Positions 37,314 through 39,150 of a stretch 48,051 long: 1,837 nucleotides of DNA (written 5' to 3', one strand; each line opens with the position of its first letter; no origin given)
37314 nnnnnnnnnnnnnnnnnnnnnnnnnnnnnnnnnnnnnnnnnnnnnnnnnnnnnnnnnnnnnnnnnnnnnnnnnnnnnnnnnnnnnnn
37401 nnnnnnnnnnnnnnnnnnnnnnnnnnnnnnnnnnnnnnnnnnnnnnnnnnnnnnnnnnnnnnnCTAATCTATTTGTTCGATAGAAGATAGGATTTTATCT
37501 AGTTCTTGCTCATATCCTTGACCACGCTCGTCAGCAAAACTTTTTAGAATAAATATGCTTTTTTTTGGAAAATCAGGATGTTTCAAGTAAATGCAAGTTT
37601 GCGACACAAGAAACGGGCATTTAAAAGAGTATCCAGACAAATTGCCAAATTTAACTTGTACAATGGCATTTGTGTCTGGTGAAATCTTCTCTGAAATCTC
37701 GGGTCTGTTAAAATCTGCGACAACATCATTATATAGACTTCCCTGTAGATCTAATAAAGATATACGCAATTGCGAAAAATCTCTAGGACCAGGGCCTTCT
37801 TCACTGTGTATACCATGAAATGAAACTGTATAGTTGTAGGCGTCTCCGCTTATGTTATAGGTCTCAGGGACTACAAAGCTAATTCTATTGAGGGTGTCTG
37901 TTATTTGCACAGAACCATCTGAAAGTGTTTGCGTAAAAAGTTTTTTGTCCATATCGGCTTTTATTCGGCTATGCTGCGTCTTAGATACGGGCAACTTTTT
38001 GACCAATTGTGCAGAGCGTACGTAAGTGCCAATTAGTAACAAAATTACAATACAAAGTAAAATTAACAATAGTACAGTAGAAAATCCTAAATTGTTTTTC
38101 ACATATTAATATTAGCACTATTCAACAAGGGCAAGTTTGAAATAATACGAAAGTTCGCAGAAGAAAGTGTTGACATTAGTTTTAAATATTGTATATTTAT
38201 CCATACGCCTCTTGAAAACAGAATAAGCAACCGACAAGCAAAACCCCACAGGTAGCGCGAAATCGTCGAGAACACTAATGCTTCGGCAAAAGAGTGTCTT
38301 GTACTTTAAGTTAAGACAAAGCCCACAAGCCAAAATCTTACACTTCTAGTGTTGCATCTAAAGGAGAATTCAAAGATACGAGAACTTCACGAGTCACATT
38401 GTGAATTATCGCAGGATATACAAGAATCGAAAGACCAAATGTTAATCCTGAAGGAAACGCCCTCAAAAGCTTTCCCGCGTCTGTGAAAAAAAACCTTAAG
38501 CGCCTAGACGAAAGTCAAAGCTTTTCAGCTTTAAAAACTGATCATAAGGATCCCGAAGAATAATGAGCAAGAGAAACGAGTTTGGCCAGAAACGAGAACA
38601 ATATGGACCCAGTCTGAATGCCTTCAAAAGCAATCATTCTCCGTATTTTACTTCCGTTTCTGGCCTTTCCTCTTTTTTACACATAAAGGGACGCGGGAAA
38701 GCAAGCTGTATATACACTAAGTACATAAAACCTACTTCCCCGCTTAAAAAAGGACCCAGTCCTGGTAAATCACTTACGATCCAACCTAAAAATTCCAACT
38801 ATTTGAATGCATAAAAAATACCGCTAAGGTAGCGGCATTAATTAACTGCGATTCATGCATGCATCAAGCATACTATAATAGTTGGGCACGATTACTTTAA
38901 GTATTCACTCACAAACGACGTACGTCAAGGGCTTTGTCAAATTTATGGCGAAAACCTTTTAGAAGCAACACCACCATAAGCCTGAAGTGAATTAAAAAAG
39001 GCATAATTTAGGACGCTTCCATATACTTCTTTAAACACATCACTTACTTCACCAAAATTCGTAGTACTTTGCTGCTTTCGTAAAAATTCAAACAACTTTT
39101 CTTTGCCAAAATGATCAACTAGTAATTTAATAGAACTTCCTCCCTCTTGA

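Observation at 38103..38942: ~0.6-kb ORF-poor, GC-enriched, tetraloop-rich locus with its own consensus promoter: candidate large structured ncRNA of unknown class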

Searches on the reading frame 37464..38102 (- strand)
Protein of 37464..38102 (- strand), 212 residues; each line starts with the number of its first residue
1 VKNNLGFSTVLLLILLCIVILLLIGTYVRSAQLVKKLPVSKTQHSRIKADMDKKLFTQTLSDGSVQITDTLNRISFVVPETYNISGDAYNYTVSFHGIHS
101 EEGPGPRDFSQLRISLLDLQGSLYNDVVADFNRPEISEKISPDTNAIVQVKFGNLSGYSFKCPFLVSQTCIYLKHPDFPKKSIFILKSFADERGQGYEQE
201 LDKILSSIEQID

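Call 11: search_protein_families(library=pfam, proteins=[window:37464-38102:-], max_evalue=0.01)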
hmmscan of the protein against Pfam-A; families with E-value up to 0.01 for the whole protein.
window:37464-38102:- (212 aa): 0 families

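Call 14: find_encoding_contigs(protein=window:37464-38102:-, flank=10000, max_places=10)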
Protein window:37464-38102:- (212 aa): 5 contigs read that carry it; 3 places shown.
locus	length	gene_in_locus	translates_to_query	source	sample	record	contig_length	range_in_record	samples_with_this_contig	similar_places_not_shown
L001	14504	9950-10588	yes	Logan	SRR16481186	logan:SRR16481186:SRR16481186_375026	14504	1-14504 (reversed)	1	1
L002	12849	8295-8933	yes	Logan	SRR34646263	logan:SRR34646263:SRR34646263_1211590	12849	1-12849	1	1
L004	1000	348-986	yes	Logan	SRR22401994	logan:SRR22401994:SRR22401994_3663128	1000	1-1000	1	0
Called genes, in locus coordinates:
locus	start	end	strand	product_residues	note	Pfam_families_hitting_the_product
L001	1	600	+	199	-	?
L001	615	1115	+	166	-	PF13302:Acetyltransf_3 (weak), PF00583:Acetyltransf_1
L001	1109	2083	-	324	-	PF03773:ArsP_1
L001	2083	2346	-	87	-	PF13192:Thioredoxin_3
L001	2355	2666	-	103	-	PF01638:HxlR (weak), PF01022:HTH_5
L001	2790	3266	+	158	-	PF01936:NYN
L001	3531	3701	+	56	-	-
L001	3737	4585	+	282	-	-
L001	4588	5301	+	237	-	PF00106:adh_short, PF13561:adh_short_C2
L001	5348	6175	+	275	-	-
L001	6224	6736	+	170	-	PF08534:Redoxin (weak), PF00578:AhpC-TSA (weak), PF00085:Thioredoxin (weak), PF13098:Thioredoxin_2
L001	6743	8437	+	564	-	PF02683:DsbD_TM, PF13386:DsbD_2 (faint), PF00578:AhpC-TSA, PF08534:Redoxin, PF13905:Thioredoxin_8, PF17991:Thioredoxin_10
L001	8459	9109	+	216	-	-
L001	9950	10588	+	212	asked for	-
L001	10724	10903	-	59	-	-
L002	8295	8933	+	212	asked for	-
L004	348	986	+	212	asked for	-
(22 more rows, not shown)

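Call 23: find_homologous_proteins(query=window:37464-38102:-)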
Query window:37464-38102:- (212 aa): 1 proteins with E <= 0.001 among 351 candidates.
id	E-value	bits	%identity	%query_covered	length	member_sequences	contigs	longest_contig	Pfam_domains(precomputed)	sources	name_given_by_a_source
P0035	1.7e-134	464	100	100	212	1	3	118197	-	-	-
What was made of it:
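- The adjacent 212-aa gene is itself an orphan with no homologue among 5.8 billion proteins (call 23), so this is a fast-turnover, lineage-specific patch.
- Tried and rejected: The 212-aa neighbour has no homologue at all (call 23), so it gave no route to related loci.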

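Call 70: search_protein_families(library=padloc, proteins=[window:37464-38102:-], max_evalue=0.01)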
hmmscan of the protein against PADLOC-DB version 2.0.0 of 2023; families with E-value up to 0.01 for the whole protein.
window:37464-38102:- (212 aa): 0 families

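Call 71: search_protein_families(library=ncbifam, proteins=[window:37464-38102:-], max_evalue=0.01)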
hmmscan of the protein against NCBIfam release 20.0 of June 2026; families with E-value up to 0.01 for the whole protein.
window:37464-38102:- (212 aa): 0 families

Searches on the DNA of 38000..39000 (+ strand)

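Call 4: search_rna_families(source=window, start=38000, end=39000, threshold=evalue, max_evalue=10, show_alignments=3)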
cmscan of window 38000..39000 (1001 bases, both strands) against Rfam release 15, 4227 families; matches with E-value up to 10: 9.
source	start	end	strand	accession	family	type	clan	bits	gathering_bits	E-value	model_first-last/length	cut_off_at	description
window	38811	38872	-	RF00513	Trp_leader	Cis-reg; leader;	-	23.5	41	0.037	1-100/100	no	Tryptophan operon leader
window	38670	38759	-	RF01582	RUF4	Gene; sRNA;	-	18.8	55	0.52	19-109/277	no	RNA of unknown function RUF4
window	38144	38239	+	RF01444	S_pombe_snR92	Gene; snRNA; snoRNA; HACA-box;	-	17.4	80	1.1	1-144/144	no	small nucleolar RNA snR92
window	38693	38743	-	RF03616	MIR1888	Gene; miRNA;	-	17.4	72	3.4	23-80/101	no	MIR1888 microRNA precursor family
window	38672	38752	+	RF02022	mir-1275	Gene; miRNA;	-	16.1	71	4.4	1-78/78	no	mir-1275 microRNA precursor family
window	38426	38458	-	RF01367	CRISPR-DR54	Gene; CRISPR;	-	15.2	39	9.6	1-37/37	no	CRISPR RNA direct repeat element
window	38557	38620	+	RF00295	snoTBR7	Gene; snRNA; snoRNA; CD-box;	-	14.2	45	5.9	1-75/75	no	Small nucleolar RNA TBR7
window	38742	38878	-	RF00552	rncO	Cis-reg;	-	12.9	43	4.8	1-214/214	no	rncO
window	38514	38587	-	RF02126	GHRLOS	Gene; lncRNA;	-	11.7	48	4.8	1-70/70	no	Ghrelin opposite strand RNA conserved region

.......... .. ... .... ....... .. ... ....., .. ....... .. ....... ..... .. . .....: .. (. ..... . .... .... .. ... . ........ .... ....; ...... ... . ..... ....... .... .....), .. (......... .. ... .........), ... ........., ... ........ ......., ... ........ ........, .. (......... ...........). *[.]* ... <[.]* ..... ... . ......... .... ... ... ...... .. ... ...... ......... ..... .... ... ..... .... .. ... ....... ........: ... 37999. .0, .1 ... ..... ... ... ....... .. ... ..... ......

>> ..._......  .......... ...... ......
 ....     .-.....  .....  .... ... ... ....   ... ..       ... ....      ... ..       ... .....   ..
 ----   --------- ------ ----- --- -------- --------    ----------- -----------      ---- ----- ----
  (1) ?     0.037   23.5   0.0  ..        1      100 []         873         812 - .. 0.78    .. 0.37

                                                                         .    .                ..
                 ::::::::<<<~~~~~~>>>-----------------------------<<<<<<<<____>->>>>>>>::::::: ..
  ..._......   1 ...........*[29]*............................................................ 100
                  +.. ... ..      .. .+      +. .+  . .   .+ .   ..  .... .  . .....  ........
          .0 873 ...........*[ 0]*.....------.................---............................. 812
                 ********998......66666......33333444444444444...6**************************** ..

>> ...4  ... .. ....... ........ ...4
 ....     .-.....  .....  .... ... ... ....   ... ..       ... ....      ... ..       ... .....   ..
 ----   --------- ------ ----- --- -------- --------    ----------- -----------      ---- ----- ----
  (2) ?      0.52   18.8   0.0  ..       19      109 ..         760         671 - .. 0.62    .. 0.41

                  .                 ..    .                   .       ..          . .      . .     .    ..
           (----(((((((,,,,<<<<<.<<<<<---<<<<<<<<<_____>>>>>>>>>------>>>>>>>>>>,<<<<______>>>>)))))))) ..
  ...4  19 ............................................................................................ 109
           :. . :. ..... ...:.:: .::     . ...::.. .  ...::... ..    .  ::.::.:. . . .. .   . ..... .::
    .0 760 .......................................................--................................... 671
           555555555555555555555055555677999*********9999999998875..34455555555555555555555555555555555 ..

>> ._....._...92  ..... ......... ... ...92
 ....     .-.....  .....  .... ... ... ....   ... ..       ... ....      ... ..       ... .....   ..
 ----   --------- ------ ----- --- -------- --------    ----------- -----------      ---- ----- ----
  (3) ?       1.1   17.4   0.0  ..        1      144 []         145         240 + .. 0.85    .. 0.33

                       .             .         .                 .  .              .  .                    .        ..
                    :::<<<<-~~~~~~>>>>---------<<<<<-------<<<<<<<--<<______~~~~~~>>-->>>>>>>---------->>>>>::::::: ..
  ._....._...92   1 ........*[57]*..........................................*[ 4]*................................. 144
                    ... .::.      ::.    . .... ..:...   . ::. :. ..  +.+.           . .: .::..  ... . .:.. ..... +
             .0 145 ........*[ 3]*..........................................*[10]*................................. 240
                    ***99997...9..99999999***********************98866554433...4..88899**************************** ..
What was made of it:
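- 38817..38839 (-): Intrinsic terminator of the 216-aa gene: a 10-bp stem followed by a T-run on the minus strand. The same hairpin is weaker on the plus strand, where it is a possible fallback stop for the plus-strand RNA. The Trp_leader near-hit in call 4 is this terminator.
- On Any Rfam 15 family (including RNase P, tmRNA, SRP, 6S, OLE, ROOL, GOLLD, HEARO, raiA, group I/II introns, riboswitches): The best is Trp_leader, 23.5 bits against a threshold of 41, and it is simply the terminator at 38817-38839 (call 4).
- Closest known: 6S RNA. Different: No Rfam match, even at E <= 10 with lax filters (call 4).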

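Call 21: search_dna_similar(query=window:38103-38942:+, collection=phages, mode=distant, max_evalue=0.01)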
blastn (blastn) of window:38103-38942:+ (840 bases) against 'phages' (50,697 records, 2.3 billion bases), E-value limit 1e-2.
No match.

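Call 22: search_dna_similar(query=window:38103-38942:+, collection=plasmids, mode=distant, max_evalue=0.01)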
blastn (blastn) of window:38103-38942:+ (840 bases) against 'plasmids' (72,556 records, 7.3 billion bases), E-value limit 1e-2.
No match.
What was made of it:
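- Tried and rejected: blastn against the phage and plasmid collections: no match (calls 21, 22).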

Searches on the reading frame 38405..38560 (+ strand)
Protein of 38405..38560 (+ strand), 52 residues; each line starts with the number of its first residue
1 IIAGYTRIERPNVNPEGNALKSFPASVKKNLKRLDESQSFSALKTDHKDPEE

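Call 57: find_related_loci(query=window:38405-38560:+, collection=metagenome_contigs, flank=10000)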
Query window:38405-38560:+ (52 aa) in metagenome_contigs; peptide patterns used: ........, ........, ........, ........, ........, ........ (x = any residue, [..] = any of these).
493 stretches matched a pattern, but none encodes a relative of the query by tblastn (E <= 1e-3).

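Call 58: find_related_loci(query=window:38405-38560:+, collection=genome_contigs, flank=10000)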
Query window:38405-38560:+ (52 aa) in genome_contigs; peptide patterns used: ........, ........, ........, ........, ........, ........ (x = any residue, [..] = any of these).
314 stretches matched a pattern, but none encodes a relative of the query by tblastn (E <= 1e-3).

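Call 73: find_related_loci(query=window:38405-38560:+, collection=viral_contigs)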
Query window:38405-38560:+ (52 aa) in viral_contigs; peptide patterns used: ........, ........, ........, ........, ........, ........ (x = any residue, [..] = any of these).
42 stretches matched a pattern, but none encodes a relative of the query by tblastn (E <= 1e-3).

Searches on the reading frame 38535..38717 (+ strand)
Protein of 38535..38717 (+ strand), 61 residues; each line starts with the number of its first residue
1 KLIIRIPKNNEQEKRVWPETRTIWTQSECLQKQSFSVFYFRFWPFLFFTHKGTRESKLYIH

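Call 34: find_related_loci(query=window:38535-38717:+, collection=metagenome_contigs, flank=10000)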
Query window:38535-38717:+ (61 aa) in metagenome_contigs; peptide patterns used: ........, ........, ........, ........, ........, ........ (x = any residue, [..] = any of these).
279 stretches matched a pattern, but none encodes a relative of the query by tblastn (E <= 1e-3).

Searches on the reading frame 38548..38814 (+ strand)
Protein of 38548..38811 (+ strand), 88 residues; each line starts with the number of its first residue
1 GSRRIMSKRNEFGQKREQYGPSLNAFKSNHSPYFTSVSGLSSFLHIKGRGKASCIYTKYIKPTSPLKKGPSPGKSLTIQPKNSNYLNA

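Call 11: search_protein_families(library=pfam, proteins=[window:38563-38814:+], max_evalue=0.01)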
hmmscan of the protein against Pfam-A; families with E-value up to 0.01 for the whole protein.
window:38563-38814:+ (83 aa): 0 families

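Call 30: find_related_loci(query=window:38563-38811:+, collection=viral_contigs, flank=5000)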
Query window:38563-38811:+ (83 aa) in viral_contigs; peptide patterns used: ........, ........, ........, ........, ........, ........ (x = any residue, [..] = any of these).
15 stretches matched a pattern, but none encodes a relative of the query by tblastn (E <= 1e-3).

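Call 32: find_related_loci(query=window:38563-38811:+, collection=genome_contigs, flank=10000)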
Query window:38563-38811:+ (83 aa) in genome_contigs; peptide patterns used: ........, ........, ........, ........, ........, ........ (x = any residue, [..] = any of these).
289 stretches matched a pattern, but none encodes a relative of the query by tblastn (E <= 1e-3).

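Call 85: search_protein_representatives(protein=window:38548-38811:+)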
Query: 88 residues. Proteins with E-value up to 0.001 (for the whole library): 0; up to 1e-10: 0; up to 1e-30: 0. The best 0 are listed.
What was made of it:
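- On Decayed protein gene: The 88-codon frame has no hit among 1.84 billion representatives (call 85).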
